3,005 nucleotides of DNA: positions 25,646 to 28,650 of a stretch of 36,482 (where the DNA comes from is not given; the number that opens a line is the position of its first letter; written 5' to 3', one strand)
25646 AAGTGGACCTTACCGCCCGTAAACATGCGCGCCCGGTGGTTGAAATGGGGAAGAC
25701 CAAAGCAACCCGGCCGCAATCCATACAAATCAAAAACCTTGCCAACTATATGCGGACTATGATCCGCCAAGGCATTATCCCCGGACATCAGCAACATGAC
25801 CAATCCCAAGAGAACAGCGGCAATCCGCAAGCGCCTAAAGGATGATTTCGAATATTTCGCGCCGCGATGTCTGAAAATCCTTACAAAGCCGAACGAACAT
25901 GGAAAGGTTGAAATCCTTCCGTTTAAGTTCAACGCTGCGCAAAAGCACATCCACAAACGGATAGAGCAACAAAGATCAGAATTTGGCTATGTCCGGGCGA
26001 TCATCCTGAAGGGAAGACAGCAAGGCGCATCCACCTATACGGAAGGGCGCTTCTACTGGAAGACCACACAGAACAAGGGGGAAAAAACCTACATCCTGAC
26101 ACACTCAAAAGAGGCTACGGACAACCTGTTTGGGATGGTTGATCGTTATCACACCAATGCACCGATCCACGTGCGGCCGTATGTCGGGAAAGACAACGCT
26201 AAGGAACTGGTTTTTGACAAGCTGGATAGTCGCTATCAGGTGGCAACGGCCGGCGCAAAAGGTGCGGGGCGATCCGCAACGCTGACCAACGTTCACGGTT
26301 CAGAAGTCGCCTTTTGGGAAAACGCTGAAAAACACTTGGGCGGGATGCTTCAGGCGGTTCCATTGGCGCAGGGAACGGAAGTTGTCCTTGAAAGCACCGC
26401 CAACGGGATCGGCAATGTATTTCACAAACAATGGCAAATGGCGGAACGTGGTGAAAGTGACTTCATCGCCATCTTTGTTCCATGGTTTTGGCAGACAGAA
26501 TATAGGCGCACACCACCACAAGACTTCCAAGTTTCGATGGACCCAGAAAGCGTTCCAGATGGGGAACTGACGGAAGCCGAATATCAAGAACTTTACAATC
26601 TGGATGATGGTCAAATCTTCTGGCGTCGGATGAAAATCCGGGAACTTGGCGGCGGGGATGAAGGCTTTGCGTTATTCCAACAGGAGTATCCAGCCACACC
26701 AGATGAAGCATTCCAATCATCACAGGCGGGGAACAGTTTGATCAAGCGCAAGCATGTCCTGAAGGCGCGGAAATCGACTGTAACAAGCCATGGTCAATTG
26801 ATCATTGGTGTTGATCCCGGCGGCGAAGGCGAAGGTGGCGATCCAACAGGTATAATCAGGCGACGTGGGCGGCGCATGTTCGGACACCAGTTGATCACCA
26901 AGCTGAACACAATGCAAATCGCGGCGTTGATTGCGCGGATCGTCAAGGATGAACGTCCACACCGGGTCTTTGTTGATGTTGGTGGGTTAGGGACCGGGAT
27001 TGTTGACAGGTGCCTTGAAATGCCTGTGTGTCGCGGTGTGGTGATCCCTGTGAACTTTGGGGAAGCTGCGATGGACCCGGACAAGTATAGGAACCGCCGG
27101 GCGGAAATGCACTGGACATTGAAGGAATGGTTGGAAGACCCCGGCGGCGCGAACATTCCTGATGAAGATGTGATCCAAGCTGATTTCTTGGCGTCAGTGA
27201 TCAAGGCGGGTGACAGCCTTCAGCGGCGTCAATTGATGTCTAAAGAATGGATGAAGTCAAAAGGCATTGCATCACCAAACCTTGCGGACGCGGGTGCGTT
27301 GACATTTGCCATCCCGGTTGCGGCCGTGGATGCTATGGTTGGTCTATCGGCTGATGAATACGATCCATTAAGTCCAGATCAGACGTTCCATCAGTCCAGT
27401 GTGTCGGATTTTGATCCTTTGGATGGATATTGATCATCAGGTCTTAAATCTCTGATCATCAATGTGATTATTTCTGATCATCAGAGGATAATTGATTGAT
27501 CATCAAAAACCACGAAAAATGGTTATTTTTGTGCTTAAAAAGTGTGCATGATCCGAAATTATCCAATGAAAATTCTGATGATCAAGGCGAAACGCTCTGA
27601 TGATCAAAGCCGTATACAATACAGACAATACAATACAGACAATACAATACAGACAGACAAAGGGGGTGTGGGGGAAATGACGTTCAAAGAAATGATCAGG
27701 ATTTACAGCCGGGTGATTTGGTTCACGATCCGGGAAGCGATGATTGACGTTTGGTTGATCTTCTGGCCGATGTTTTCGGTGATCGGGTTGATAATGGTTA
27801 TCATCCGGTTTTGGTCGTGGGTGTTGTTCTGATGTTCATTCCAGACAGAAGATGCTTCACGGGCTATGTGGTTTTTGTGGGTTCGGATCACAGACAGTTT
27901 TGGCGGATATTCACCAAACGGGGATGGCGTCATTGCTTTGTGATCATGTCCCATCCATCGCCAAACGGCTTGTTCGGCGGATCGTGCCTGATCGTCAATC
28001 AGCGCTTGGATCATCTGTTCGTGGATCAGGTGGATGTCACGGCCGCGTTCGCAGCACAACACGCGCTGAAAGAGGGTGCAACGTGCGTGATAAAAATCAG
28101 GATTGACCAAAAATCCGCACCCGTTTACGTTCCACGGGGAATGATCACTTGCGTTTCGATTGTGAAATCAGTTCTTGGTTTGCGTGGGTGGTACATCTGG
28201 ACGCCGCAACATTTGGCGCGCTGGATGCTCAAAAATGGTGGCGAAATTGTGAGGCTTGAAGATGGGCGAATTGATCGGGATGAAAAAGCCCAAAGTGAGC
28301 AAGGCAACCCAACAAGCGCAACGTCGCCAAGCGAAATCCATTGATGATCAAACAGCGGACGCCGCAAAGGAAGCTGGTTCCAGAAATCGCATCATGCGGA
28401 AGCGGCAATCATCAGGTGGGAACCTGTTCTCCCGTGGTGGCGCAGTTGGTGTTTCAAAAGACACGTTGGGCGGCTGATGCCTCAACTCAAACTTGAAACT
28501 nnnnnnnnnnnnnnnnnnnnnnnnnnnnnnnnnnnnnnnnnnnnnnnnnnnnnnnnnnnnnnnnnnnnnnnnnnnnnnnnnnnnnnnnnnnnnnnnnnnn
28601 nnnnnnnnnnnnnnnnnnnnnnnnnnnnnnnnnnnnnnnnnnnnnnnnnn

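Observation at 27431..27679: Phased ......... array, perfect 14-bp triple tandem and G5TGTG5 block in the gap after terL, a candidate pac site, origin or iteron cluster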

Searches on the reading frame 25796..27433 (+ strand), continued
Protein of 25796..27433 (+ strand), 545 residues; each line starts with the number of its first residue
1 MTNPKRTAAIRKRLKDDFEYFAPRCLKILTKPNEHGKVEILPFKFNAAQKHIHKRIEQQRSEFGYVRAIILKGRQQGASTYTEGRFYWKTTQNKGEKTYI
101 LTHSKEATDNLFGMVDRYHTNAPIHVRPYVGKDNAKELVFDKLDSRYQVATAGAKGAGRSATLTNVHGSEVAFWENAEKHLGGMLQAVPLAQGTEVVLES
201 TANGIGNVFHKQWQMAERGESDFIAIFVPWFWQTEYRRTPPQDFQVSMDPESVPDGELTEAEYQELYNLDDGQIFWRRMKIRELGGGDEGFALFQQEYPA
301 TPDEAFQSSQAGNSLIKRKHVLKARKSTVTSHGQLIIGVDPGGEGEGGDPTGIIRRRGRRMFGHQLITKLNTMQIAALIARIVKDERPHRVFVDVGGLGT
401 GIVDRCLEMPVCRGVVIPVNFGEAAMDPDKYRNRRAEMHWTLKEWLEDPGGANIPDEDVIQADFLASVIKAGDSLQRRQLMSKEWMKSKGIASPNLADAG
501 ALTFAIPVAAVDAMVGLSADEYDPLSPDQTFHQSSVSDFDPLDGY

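Call 53: find_encoding_contigs(protein=P0017, flank=10000, max_places=1)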
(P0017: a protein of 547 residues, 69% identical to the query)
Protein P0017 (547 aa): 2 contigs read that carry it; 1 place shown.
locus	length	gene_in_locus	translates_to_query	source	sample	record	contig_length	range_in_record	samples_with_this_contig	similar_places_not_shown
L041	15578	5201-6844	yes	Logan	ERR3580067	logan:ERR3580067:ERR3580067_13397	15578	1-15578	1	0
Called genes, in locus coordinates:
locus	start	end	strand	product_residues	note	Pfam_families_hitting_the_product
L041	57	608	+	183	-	-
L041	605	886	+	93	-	-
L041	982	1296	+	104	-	-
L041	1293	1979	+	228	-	-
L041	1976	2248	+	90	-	-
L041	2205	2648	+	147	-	-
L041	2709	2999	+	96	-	-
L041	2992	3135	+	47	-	-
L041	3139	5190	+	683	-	-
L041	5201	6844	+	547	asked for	-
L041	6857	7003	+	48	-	-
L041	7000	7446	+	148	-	-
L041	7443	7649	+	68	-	-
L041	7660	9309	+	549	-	PF12236:Head-tail_con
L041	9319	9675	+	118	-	-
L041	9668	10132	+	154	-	-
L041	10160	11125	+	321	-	PF05396:Phage_T7_Capsid (faint)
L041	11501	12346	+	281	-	PF19821:Phage_capsid_2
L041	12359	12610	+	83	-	-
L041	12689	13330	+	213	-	-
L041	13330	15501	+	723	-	-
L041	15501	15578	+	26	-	?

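Call 54: find_encoding_contigs(protein=P0020, flank=10000, max_places=1)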
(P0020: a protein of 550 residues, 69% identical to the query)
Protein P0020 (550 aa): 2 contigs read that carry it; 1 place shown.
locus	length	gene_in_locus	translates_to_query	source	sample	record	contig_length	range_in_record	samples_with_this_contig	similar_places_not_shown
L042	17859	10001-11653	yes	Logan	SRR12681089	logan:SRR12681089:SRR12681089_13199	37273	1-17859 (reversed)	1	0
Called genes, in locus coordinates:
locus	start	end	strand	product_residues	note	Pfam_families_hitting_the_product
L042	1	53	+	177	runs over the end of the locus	-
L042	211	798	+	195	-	-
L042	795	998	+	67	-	-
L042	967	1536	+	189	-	-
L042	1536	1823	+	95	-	-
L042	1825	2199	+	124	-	-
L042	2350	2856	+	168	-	-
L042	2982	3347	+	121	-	-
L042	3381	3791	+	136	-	-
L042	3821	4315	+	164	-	-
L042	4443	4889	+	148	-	-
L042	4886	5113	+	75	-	-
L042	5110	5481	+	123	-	-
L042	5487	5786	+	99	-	-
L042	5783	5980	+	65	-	PF24729:Acb2_Tad1_hairpin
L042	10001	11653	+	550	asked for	-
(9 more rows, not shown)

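Call 55: find_encoding_contigs(protein=P0027, flank=10000, max_places=1)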
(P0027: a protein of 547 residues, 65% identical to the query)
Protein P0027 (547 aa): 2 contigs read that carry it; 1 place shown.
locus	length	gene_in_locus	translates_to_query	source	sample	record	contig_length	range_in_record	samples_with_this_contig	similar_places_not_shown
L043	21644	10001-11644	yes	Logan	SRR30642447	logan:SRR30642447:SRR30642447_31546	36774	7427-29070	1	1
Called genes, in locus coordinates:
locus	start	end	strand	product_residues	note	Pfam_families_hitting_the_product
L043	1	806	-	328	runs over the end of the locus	PF12684:DUF3799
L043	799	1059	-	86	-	-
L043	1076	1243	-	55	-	-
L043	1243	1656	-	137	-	-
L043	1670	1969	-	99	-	-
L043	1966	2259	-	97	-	-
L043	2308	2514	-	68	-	-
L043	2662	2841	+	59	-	PF07878:RHH_5 (faint)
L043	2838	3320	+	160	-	PF06356:DUF1064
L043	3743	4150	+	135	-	-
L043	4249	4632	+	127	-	-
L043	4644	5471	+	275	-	PF07120:DUF1376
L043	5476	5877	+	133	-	-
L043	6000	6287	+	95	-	-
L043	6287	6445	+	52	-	-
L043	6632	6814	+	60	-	-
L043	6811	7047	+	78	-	-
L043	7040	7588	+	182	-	-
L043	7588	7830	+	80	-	-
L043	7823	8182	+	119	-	-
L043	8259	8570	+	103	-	-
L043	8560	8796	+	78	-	-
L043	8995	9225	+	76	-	-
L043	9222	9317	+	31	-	-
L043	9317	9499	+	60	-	-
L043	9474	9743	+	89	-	-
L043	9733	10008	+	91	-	-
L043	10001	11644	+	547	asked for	-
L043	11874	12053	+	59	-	-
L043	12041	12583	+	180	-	-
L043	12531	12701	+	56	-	-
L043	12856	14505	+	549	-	PF12236:Head-tail_con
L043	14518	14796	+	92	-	-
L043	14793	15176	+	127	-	-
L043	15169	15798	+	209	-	-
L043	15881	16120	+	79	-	-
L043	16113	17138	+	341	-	PF05396:Phage_T7_Capsid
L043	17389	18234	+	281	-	PF19821:Phage_capsid_2, PF25209:Phage_capsid_4 (weak)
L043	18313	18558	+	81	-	-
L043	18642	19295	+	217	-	-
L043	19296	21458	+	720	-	PF25675:Phage_nozzle (faint)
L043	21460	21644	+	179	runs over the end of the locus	-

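Call 56: find_encoding_contigs(protein=P0070, flank=10000, max_places=1)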
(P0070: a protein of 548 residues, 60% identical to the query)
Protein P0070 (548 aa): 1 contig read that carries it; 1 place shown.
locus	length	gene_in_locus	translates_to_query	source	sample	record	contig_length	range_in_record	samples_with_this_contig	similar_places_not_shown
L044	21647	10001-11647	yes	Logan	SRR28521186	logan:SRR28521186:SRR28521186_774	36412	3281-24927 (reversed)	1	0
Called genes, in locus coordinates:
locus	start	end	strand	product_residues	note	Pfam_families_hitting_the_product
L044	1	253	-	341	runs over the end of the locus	PF12684:DUF3799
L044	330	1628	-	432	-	-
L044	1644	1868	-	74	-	-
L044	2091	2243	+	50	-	-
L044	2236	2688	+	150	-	PF06356:DUF1064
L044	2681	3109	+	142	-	-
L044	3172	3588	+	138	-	-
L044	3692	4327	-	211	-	-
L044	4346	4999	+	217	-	-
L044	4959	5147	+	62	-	-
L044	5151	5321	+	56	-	-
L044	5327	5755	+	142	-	-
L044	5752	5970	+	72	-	-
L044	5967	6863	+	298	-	-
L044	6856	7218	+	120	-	-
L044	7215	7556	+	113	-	-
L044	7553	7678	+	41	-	-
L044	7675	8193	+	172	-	-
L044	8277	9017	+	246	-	-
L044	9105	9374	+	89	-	-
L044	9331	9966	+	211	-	-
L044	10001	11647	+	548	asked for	-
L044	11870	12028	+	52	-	-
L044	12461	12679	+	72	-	-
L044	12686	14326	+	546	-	PF12236:Head-tail_con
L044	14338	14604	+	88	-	-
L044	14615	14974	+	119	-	-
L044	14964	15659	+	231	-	-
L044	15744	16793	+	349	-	PF05396:Phage_T7_Capsid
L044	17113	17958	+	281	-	PF19821:Phage_capsid_2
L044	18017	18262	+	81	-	-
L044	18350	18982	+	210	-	-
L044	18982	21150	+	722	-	-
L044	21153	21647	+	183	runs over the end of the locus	-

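Call 57: find_encoding_contigs(protein=P0116, flank=10000, max_places=1)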
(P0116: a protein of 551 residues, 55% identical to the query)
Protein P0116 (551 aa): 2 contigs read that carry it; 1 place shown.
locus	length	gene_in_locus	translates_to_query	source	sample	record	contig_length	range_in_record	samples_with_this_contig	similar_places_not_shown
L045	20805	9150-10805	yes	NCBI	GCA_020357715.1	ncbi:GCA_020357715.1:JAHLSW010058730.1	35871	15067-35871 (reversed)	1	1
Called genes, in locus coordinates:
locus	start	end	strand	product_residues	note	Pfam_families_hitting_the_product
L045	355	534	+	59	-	-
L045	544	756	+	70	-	-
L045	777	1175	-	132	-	-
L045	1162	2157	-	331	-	PF06414:Zeta_toxin (weak), PF13479:AAA_24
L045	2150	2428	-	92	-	-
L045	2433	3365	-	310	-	PF12684:DUF3799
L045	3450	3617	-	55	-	-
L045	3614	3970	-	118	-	-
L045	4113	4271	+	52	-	-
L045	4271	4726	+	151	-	PF06356:DUF1064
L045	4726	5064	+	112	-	-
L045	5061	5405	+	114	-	-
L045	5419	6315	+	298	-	-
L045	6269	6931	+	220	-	-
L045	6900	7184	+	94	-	-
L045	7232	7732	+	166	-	-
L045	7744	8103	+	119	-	-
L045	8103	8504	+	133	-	-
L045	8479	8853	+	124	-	-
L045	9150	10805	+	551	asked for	-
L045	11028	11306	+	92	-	-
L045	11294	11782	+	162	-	-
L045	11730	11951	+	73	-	-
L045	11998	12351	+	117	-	-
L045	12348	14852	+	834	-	-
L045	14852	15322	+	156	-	-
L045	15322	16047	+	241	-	-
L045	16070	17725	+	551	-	PF12236:Head-tail_con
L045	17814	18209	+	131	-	-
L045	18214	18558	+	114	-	-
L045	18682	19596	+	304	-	PF05396:Phage_T7_Capsid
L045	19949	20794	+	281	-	PF19821:Phage_capsid_2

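Call 63: search_protein_families(library=pfam, proteins=[L019:4191-4982:+, L044:3637-4443:+, L043:4644-5471:+, L045:5419-6315:+, L037:4851-5720:+, L040:1177-1980:+], max_evalue=1)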
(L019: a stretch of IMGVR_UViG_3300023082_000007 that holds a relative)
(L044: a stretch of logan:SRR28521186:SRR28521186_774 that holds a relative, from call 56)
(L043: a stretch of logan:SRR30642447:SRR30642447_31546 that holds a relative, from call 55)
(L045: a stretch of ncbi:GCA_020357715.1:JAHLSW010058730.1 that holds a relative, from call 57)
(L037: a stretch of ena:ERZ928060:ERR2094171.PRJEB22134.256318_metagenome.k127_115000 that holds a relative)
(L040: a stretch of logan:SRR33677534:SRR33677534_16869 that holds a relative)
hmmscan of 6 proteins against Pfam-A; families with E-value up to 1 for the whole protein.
L019:4191-4982:+ (263 aa): 1 family
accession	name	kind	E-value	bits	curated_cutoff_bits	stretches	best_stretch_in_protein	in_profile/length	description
PF07120.17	DUF1376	-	1.8e-17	63.9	30.1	1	11-89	7-86/86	Protein of unknown function (DUF1376)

L044:3637-4443:+ (268 aa): 1 family
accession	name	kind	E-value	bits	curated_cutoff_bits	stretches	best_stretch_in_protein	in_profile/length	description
PF07120.17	DUF1376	-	1.5e-17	64.1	30.1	1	6-92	1-86/86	Protein of unknown function (DUF1376)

L043:4644-5471:+ (275 aa): 2 families
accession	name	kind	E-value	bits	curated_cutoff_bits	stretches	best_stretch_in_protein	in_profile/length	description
PF07120.17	DUF1376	-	4e-14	53.2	30.1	1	11-88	7-84/86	Protein of unknown function (DUF1376)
PF17948.6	DnaT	-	0.0018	18.4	25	1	162-211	18-64/69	DnaT DNA-binding domain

L045:5419-6315:+ (298 aa): 1 family
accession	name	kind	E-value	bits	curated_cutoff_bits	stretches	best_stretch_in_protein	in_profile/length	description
PF09435.16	DUF2015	-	0.012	16.4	27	1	104-141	26-65/79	Fungal protein of unknown function (DUF2015)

L037:4851-5720:+ (289 aa): 1 family
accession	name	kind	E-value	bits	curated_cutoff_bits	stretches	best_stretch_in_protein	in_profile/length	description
PF07120.17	DUF1376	-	0.00016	22.4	30.1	1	10-89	2-78/86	Protein of unknown function (DUF1376)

L040:1177-1980:+ (267 aa): 1 family
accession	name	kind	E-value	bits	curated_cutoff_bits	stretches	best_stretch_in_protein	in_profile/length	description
PF07120.17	DUF1376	-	8.4e-08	32.9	30.1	1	5-65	21-80/86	Protein of unknown function (DUF1376)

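Call 86: find_related_loci(query=A2, collection=genome_contigs, flank=10000)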
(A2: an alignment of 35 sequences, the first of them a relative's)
Query A2 (545 aa) in genome_contigs; peptide patterns used: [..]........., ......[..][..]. (x = any residue, [..] = any of these).
260 stretches matched a pattern; 254 encode a relative of the query (tblastn E <= 1e-3); the best 80 are kept; 80 distinct loci.
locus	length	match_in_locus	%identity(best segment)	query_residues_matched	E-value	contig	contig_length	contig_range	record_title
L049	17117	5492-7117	78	2-540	0e+0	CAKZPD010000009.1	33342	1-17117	MAG TPA_asm: uncultured Sulfitobacter sp. isolate ERR2094171_bin.31_CONCOCT_v1.1_MAG genome assembly, contig: ERZ650152.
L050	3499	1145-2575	53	9-509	5e-168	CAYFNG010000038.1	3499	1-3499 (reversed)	MAG TPA_asm: uncultured Sneathiellales bacterium isolate ERP019367_co1_69 genome assembly, contig: NODE_13733_length_349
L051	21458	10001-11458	53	5-508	8e-157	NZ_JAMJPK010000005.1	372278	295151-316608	Halomonas gemina strain ATCH28 NODE_5_length_372278_cov_51.308412, whole genome shotgun sequence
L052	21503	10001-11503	50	6-508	5e-152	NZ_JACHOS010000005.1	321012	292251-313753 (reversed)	Methylorubrum rhodesianum strain DSM 5687 Ga0373205_05, whole genome shotgun sequence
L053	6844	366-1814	51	9-511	3e-150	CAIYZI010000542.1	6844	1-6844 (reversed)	MAG: uncultured beta proteobacterium isolate B4coas_bin-0731 genome assembly, contig: bin-0731:542/760, whole genome sho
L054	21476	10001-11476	50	6-509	7e-150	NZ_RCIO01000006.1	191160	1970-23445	Mesorhizobium sp. Z1-4 Scaffold6, whole genome shotgun sequence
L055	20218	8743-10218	50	16-526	3e-149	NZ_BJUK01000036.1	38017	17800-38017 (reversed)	Bisbaumannia pacifica strain NBRC 102220 sequence036, whole genome shotgun sequence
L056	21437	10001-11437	51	11-509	5e-149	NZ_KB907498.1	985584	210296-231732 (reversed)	Stenotrophomonas maltophilia ATCC 19867 G370DRAFT_scaffold00001.1, whole genome shotgun sequence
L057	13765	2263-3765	49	6-508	7e-149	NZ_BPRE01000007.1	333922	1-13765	Methylorubrum suomiense strain DSM 14458 entry7, whole genome shotgun sequence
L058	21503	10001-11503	50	6-508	8e-148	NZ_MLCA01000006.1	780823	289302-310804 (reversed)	Methylobacterium oryzae strain TC3-10 Scaffold_6, whole genome shotgun sequence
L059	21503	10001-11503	49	6-508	5e-147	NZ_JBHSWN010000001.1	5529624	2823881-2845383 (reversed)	Methylobacterium komagatae strain NBRC 103627 GCM70026891_2, whole genome shotgun sequence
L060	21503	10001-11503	49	6-508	4e-147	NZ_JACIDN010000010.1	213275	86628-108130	Methylobacterium brachythecii strain DSM 24105 Ga0373233_10, whole genome shotgun sequence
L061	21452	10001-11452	49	1-508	1e-146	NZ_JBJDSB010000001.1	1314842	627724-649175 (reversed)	Desulfobaculum sp. SPO524 1, whole genome shotgun sequence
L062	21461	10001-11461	49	9-509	9e-145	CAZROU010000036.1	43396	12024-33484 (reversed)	MAG TPA_asm: uncultured Mesorhizobium sp. isolate binchicken_co322_75 genome assembly, contig: NODE_1515_length_43396_co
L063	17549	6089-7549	49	11-511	4e-143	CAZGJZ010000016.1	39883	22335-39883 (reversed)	MAG TPA_asm: uncultured Opitutaceae bacterium isolate SRP193066_co1_154 genome assembly, contig: NODE_1178_length_39883_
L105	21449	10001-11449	49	13-509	3e-137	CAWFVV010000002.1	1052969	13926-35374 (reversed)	MAG: uncultured Alphaproteobacteria bacterium isolate MFD04967.bin.1.195 genome assembly, contig: contig_1727, whole gen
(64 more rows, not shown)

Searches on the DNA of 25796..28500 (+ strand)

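Call 3: search_dna_similar(query=window:25796-28500:+, collection=phages, mode=near, max_rows=30)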
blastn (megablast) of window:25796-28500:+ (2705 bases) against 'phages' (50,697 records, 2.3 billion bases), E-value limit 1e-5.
No match.
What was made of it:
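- Tried and rejected: Megablast of terL plus the gap against 50,697 phage records: no match (call 3).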
